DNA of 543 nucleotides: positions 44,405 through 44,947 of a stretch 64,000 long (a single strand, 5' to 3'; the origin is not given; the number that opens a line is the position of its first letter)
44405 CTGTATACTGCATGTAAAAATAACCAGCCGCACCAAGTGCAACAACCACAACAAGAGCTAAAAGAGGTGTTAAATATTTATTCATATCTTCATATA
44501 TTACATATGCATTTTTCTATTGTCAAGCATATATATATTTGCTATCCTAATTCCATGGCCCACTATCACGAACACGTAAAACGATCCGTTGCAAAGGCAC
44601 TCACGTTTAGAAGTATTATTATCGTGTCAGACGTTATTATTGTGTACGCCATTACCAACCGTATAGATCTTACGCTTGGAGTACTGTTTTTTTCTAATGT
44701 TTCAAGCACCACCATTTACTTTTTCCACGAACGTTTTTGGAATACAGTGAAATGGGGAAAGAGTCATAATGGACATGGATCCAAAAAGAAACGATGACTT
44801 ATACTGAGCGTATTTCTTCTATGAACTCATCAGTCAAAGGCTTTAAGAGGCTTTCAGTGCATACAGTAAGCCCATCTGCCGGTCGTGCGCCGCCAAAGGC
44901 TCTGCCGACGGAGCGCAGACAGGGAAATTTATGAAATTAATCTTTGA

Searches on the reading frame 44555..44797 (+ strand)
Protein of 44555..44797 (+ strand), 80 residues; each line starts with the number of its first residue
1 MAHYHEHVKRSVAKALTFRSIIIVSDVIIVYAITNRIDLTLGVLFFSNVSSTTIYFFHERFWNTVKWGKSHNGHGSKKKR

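Call 5: search_protein_families(library=pfam, proteins=[window:44555-44797:+])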
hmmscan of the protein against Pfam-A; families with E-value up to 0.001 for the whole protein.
window:44555-44797:+ (80 aa): 1 family
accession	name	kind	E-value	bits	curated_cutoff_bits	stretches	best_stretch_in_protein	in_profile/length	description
PF09834.14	DUF2061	-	2.3e-10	41.2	23.1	1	12-63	1-52/52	Predicted membrane protein (DUF2061)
